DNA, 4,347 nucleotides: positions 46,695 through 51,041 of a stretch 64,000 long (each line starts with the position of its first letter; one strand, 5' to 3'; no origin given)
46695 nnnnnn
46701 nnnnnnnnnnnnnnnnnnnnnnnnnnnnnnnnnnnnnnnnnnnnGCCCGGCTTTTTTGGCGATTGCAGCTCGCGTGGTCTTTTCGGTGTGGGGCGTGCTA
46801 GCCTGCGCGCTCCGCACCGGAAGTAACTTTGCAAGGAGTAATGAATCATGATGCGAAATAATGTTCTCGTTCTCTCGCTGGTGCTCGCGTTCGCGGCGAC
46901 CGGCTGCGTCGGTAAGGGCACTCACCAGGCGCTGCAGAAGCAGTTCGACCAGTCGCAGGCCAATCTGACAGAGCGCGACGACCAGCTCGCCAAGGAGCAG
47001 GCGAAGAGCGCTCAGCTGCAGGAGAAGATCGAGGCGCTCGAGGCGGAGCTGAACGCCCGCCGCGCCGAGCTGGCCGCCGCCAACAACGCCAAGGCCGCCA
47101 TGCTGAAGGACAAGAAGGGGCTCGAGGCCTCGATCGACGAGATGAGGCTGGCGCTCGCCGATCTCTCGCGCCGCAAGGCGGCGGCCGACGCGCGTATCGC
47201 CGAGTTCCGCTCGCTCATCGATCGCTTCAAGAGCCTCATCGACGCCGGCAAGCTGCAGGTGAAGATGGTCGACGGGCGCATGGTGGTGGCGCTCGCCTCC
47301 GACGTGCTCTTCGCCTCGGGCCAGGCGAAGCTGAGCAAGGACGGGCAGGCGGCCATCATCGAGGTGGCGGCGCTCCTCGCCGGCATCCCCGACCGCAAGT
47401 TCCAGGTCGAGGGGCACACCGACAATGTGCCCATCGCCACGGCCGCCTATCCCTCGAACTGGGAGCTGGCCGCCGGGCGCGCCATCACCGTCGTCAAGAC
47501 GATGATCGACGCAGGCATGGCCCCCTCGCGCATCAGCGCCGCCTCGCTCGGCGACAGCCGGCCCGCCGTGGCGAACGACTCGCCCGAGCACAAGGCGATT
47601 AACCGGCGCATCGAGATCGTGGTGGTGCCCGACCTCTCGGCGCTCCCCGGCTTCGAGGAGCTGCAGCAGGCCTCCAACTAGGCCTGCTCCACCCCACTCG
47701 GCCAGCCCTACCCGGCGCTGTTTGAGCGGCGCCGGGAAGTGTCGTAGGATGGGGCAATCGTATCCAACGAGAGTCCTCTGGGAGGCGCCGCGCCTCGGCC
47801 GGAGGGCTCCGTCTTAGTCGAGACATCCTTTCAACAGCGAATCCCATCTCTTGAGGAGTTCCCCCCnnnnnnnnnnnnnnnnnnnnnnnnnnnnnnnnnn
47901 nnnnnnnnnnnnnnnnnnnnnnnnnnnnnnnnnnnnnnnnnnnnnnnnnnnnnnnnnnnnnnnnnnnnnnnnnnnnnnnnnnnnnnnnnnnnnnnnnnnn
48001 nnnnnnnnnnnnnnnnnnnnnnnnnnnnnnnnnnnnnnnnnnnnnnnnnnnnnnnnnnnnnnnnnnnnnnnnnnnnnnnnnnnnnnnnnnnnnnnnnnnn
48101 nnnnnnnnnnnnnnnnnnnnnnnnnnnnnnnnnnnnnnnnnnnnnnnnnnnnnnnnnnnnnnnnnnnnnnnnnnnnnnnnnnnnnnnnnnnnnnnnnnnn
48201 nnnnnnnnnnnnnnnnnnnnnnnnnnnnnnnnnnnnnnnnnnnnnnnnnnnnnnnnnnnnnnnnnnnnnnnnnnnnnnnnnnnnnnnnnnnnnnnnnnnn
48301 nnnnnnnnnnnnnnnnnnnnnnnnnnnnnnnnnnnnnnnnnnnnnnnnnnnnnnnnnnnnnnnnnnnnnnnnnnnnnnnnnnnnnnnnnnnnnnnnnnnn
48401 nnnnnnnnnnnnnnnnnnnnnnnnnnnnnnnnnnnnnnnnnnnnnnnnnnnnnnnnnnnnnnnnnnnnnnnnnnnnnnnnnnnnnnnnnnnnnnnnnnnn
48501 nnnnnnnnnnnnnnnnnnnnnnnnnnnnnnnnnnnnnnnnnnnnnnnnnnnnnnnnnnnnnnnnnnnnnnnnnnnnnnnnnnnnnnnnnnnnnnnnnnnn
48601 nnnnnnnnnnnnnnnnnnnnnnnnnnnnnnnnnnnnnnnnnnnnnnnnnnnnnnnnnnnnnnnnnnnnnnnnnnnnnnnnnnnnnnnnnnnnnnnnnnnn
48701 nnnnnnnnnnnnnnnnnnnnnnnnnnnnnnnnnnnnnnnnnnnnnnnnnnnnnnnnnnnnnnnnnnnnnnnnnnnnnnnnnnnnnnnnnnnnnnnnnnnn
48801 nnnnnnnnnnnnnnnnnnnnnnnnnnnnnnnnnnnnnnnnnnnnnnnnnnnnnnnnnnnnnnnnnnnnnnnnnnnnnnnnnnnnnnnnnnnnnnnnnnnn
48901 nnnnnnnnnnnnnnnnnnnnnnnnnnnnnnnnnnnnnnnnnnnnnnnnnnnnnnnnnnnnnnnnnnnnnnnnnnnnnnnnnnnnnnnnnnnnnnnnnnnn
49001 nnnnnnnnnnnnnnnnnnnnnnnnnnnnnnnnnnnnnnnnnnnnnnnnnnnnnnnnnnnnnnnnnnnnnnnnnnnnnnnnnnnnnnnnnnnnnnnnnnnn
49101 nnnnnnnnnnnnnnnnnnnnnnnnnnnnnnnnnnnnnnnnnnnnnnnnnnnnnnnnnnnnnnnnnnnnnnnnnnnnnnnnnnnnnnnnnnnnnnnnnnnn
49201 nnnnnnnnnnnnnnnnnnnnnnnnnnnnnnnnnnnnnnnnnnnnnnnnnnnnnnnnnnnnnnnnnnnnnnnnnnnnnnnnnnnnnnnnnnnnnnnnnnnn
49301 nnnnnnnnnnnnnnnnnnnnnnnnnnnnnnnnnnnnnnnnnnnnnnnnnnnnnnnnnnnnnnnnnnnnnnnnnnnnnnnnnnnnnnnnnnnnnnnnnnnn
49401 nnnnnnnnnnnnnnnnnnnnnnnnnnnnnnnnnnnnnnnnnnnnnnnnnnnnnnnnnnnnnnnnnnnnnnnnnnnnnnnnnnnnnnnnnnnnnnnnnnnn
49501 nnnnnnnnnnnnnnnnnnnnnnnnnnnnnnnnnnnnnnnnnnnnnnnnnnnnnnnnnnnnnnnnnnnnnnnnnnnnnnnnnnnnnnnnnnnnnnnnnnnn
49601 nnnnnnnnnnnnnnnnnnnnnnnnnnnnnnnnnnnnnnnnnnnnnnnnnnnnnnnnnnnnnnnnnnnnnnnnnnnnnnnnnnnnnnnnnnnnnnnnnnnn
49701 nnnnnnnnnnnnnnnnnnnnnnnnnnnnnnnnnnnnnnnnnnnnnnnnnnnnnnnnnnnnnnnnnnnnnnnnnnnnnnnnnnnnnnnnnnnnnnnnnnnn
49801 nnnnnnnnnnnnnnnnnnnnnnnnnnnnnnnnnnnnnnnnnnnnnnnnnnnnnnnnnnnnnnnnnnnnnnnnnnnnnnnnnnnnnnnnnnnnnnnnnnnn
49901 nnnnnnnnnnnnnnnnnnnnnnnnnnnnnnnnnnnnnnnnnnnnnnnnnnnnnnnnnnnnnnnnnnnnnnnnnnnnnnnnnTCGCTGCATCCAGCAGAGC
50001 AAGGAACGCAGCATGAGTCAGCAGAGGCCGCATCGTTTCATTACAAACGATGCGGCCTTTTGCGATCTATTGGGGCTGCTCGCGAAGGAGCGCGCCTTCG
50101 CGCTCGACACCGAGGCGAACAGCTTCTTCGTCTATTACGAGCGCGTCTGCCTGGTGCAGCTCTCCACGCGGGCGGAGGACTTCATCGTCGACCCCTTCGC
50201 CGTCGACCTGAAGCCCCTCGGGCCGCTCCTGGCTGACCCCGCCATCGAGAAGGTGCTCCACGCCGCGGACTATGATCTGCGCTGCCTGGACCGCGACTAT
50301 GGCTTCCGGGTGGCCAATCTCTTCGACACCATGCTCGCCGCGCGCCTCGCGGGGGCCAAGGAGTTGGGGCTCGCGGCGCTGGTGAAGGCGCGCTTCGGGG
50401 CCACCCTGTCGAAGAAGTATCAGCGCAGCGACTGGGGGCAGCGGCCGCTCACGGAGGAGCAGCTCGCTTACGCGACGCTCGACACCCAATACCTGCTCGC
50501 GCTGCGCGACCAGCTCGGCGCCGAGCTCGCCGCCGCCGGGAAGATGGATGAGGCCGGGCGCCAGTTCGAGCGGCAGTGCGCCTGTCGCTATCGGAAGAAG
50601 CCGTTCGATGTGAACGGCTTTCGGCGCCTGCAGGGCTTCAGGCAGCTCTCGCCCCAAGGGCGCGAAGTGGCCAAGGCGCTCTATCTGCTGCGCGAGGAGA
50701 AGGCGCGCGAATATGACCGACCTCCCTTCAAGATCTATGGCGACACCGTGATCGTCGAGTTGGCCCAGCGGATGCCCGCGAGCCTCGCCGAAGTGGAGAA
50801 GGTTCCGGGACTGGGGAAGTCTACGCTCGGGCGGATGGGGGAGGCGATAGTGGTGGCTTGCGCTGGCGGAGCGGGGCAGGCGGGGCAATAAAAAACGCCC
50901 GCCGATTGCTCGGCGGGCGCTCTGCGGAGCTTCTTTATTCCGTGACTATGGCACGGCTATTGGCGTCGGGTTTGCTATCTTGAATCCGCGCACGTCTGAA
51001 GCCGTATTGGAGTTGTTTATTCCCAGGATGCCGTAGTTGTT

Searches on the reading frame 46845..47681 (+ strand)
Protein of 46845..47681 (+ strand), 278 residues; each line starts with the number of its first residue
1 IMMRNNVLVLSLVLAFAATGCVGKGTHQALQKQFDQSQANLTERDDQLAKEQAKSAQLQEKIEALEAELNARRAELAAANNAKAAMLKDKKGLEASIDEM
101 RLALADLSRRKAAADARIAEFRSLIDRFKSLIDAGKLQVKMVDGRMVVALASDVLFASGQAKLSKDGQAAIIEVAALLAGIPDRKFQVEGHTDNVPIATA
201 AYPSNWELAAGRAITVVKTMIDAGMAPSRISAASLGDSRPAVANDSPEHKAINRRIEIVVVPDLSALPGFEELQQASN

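Call 48: search_protein_families(library=pfam, proteins=[window:46845-47681:+], max_evalue=0.001)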
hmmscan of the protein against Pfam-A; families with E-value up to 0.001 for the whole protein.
window:46845-47681:+ (278 aa): 1 family
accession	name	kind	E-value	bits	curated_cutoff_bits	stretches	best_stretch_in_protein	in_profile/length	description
PF00691.25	OmpA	-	1.2e-18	67.7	27.2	1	155-254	1-98/98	OmpA family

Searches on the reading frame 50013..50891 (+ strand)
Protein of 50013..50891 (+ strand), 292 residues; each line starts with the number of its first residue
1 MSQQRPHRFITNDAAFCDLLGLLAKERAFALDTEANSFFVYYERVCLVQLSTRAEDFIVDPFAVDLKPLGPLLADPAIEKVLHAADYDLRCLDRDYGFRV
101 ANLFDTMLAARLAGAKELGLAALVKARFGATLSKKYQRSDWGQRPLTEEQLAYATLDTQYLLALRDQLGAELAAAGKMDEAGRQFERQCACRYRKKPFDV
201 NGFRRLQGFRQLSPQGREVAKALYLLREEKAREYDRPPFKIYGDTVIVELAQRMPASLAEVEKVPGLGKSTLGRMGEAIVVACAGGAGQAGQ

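Call 48: search_protein_families(library=pfam, proteins=[window:50013-50891:+], max_evalue=0.001)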
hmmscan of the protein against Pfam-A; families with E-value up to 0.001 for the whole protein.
window:50013-50891:+ (292 aa): 2 families
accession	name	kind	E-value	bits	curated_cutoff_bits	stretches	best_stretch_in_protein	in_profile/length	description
PF01612.26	DNA_pol_A_exo1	-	4.8e-43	147.4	23.6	1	8-172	2-172/173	3'-5' exonuclease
PF00570.28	HRDC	-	7.1e-16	58.4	23.8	1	218-280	3-65/68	HRDC domain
